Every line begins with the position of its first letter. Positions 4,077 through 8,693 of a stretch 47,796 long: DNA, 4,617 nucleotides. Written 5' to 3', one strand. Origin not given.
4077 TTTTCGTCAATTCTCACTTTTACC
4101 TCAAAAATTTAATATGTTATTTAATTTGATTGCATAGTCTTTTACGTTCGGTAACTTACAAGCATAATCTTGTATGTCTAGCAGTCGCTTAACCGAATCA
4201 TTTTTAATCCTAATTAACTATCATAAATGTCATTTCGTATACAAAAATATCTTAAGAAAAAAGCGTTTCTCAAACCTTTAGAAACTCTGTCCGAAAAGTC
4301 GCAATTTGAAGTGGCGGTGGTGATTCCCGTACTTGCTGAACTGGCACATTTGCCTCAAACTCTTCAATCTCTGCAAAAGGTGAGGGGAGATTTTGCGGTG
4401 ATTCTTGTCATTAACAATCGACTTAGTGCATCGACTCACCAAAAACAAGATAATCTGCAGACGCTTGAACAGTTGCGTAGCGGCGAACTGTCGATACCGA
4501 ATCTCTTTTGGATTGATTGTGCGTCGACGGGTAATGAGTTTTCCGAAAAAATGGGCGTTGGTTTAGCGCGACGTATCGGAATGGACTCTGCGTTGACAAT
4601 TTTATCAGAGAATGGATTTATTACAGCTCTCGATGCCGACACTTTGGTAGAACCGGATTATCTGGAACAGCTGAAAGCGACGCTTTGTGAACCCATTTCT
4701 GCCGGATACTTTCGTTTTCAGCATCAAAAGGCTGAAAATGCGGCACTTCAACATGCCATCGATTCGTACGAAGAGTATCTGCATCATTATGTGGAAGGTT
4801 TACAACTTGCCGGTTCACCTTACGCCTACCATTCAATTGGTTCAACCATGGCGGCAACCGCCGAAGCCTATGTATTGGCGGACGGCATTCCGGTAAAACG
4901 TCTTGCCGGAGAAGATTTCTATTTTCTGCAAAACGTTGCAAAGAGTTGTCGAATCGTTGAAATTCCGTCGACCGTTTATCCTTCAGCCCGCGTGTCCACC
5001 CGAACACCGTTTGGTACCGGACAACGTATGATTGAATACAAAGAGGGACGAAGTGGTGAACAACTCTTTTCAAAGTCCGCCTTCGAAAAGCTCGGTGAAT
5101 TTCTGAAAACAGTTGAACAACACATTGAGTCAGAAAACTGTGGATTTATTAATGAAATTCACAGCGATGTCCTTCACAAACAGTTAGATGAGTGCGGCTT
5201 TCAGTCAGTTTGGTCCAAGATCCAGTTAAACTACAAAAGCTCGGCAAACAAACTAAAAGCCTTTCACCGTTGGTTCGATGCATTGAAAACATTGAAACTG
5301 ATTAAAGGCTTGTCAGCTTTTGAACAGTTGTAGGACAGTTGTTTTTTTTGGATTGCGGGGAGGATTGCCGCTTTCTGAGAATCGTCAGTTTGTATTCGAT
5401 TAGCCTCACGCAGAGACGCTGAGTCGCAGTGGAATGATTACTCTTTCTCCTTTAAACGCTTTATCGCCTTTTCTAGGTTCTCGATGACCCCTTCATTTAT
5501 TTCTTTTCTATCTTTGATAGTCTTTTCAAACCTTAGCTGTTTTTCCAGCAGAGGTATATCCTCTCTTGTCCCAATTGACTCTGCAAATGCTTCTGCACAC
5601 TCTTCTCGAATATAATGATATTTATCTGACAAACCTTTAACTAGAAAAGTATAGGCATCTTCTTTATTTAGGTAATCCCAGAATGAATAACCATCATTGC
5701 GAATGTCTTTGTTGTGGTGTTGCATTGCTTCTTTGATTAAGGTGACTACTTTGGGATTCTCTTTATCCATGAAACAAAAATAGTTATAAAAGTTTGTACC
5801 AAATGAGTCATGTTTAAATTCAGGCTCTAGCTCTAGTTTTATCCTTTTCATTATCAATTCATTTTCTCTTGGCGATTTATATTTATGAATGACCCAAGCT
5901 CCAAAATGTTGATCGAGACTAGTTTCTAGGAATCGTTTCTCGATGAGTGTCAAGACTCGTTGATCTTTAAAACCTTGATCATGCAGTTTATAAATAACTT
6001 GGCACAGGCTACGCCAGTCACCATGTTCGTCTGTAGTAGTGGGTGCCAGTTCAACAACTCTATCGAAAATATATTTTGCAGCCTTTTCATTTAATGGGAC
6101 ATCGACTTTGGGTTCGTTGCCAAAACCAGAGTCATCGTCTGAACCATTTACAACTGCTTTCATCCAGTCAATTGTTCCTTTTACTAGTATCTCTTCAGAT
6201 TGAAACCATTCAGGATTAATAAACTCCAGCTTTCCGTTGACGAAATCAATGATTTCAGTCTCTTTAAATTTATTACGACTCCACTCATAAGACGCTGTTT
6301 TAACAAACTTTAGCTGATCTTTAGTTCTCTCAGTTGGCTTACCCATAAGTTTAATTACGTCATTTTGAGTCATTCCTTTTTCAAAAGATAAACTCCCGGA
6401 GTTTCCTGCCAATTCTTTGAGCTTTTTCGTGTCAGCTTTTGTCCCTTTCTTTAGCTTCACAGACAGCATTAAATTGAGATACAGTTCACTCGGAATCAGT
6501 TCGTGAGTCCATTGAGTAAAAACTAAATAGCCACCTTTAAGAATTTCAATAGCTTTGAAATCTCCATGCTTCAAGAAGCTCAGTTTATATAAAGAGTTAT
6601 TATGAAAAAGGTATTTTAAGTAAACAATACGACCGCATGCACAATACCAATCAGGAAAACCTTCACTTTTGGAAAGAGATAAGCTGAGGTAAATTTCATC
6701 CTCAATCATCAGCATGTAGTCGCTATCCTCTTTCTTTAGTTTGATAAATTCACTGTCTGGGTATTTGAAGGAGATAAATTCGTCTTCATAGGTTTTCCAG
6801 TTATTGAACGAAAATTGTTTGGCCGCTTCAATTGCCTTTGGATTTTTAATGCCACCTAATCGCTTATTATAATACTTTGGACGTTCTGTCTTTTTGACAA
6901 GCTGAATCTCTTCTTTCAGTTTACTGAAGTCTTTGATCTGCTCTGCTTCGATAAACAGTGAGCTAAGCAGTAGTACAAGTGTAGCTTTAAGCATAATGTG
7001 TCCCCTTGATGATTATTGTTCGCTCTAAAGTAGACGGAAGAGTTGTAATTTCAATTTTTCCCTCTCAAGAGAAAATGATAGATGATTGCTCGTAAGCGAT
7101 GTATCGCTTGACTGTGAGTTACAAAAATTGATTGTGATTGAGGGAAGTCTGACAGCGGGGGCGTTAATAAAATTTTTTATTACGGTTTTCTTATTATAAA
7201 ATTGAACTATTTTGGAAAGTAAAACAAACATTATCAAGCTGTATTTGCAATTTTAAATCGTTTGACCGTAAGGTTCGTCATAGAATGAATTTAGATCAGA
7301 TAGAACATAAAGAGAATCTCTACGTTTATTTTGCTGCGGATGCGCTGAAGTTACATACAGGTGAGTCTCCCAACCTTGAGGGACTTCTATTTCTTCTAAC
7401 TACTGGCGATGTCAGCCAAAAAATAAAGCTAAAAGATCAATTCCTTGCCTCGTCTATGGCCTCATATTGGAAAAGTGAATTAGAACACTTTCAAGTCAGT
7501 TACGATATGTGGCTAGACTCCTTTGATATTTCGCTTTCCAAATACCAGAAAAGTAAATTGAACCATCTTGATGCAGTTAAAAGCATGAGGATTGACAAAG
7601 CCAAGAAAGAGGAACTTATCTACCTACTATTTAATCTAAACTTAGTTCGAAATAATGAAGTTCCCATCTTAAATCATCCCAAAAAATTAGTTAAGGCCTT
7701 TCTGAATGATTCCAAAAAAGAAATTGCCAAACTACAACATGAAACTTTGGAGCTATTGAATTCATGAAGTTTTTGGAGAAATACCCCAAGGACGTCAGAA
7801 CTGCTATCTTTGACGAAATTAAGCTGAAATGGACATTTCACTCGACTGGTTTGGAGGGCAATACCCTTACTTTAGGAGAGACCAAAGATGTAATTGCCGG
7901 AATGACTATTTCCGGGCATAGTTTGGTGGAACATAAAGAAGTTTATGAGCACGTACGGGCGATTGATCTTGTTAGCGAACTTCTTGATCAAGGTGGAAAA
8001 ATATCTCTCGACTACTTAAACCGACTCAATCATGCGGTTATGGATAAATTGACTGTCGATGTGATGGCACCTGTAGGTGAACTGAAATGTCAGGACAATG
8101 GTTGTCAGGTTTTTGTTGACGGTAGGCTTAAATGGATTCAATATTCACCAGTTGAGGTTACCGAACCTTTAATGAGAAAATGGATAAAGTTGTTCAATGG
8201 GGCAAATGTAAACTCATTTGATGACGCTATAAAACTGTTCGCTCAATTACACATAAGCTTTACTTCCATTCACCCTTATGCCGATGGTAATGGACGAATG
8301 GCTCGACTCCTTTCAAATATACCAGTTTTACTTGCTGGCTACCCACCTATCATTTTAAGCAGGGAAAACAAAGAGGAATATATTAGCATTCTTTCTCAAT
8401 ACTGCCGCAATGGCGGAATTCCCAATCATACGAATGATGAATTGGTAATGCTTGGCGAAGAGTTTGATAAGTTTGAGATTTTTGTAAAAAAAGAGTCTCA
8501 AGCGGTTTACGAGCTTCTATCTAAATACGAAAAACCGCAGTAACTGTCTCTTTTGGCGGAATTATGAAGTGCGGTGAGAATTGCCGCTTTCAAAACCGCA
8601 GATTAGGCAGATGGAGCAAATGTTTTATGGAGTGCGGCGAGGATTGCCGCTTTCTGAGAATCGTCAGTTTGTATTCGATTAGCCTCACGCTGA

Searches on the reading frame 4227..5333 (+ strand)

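Call 32: search_protein_families(library=ncbifam, proteins=[window:4227-5333:+], max_evalue=0.1)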
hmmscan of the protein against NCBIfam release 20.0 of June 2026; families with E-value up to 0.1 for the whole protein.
window:4227-5333:+ (368 aa): 2 families
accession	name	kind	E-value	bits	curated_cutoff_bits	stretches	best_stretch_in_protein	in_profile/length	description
TIGR04283.1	glyco_like_mftF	equivalog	2e-07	30.8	182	1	30-74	2-46/221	TIGR04283 family arsenosugar biosynthesis glycosyltransferase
TIGR03965.1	mycofact_glyco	equivalog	0.009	14.9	280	0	17-61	65-111/467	mycofactocin biosynthesis glycosyltransferase MftF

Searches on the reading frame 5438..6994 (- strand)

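Call 10: search_protein_families(library=pfam, proteins=[window:5438-6994:-], max_evalue=0.01)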
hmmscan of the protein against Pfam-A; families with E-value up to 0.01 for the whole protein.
window:5438-6994:- (518 aa): 1 family
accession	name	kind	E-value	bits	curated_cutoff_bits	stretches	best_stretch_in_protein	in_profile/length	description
PF13646.12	HEAT_2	-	0.009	16.7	27.7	0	441-489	26-73/88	HEAT repeats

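Call 32: search_protein_families(library=ncbifam, proteins=[window:5438-6994:-], max_evalue=0.1)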
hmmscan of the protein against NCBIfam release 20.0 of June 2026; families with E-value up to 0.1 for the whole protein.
window:5438-6994:- (518 aa): 0 families

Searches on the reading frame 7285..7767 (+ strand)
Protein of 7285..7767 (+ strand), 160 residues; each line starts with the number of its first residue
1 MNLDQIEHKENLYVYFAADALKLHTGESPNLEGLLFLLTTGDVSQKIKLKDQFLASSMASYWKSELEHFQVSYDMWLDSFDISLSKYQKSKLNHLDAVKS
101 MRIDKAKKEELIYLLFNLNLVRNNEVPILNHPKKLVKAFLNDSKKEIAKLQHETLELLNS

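Call 10: search_protein_families(library=pfam, proteins=[window:7285-7767:+], max_evalue=0.01)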
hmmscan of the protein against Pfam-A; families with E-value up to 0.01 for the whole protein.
window:7285-7767:+ (160 aa): 0 families

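Call 32: search_protein_families(library=ncbifam, proteins=[window:7285-7767:+], max_evalue=0.1)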
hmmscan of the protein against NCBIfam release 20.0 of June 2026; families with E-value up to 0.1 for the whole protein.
window:7285-7767:+ (160 aa): 1 family
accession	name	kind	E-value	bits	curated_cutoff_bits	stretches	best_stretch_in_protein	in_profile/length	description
NF003573.0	PRK05246.1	equivalog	0.07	11.9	272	1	82-136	67-120/316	glutathione synthase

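Call 33: search_protein_families(library=phrogs, proteins=[window:7285-7767:+], max_evalue=0.1)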
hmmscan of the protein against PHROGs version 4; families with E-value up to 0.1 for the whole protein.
window:7285-7767:+ (160 aa): 2 families
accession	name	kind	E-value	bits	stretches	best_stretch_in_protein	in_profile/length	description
phrog_22301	-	unknown function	0.065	14.6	0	74-110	26-62/66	-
phrog_17212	-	connector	0.083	12.3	0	16-102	395-479/631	pre-neck appendage protein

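Call 43: search_protein_families(library=padloc, proteins=[window:7285-7767:+], max_evalue=0.1)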
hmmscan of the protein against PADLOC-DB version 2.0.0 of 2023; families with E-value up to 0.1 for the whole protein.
window:7285-7767:+ (160 aa): 0 families

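Call 68: find_homologous_proteins(query=window:7285-7767:+)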
Query window:7285-7767:+ (160 aa): 3 proteins with E <= 0.001 among 54 candidates.
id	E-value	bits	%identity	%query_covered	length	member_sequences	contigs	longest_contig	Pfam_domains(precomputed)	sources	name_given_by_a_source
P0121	2.6e-96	337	100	100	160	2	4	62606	-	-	-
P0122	1.7e-41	159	50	100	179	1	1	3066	-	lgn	-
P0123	1.2e-27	115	40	99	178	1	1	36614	-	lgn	-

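Call 69: find_encoding_contigs(protein=P0122, flank=10000, max_places=3)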
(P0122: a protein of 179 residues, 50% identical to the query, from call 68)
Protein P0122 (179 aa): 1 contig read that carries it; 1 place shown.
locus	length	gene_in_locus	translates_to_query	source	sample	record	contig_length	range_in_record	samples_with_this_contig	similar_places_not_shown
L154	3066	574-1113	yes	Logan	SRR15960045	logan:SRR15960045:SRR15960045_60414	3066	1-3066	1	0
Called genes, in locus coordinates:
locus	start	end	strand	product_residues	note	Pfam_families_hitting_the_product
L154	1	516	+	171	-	?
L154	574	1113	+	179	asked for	-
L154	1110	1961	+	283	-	PF02661:Fic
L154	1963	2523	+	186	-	PF00239:Resolvase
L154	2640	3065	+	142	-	?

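Call 70: find_encoding_contigs(protein=P0123, flank=10000, max_places=3)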
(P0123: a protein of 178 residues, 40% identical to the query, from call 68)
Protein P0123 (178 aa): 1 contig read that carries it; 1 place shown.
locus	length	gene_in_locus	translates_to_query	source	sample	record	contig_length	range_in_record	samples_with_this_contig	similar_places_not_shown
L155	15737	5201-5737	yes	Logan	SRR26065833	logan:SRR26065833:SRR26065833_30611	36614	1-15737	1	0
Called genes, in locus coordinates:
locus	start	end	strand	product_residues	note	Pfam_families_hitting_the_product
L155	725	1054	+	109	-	-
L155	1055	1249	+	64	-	-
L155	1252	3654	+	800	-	PF08401:ArdcN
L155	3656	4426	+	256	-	PF02661:Fic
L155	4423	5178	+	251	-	PF01223:Endonuclease_NS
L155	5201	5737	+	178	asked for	-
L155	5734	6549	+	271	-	PF02661:Fic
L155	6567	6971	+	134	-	-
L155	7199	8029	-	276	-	-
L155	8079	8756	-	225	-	-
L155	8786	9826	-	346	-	PF08401:ArdcN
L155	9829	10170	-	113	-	-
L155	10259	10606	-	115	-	-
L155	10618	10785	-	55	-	-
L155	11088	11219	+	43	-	-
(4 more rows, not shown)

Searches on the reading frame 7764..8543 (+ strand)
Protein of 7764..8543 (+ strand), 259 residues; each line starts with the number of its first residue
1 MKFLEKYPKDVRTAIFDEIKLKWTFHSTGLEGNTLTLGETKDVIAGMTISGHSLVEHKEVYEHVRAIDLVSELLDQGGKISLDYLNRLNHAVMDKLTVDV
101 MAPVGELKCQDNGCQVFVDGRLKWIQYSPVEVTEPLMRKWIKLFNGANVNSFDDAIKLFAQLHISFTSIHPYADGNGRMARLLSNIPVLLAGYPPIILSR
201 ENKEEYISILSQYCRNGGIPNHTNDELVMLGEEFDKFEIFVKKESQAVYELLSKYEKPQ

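Call 10: search_protein_families(library=pfam, proteins=[window:7764-8543:+], max_evalue=0.01)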
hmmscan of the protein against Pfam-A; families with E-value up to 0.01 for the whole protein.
window:7764-8543:+ (259 aa): 1 family
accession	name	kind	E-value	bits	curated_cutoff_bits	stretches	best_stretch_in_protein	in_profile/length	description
PF02661.23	Fic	-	7.4e-12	46.4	24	1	80-185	2-90/93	Fic/DOC family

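Call 43: search_protein_families(library=padloc, proteins=[window:7764-8543:+], max_evalue=0.1)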
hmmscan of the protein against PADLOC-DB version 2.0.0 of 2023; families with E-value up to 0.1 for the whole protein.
window:7764-8543:+ (259 aa): 7 families
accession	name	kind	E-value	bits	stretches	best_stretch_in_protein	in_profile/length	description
PDLC04840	PDC-S04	-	5.1e-27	93.1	1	16-212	8-198/227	-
PDLC04836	PDC-S04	-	5.5e-24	82.7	1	4-217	10-216/244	-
PDLC04837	PDC-S04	-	1.2e-20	71.8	1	7-213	13-208/234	-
PDLC03963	SoFic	-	1.3e-19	68.9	1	25-217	62-247/361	-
PDLC04839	PDC-S04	-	1.9e-12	45.3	1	137-208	108-181/205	-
PDLC04966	PDC-S24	-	7.8e-06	23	1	129-185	279-333/497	-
PDLC04838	PDC-S04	-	0.00019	19.3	1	151-208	125-181/209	-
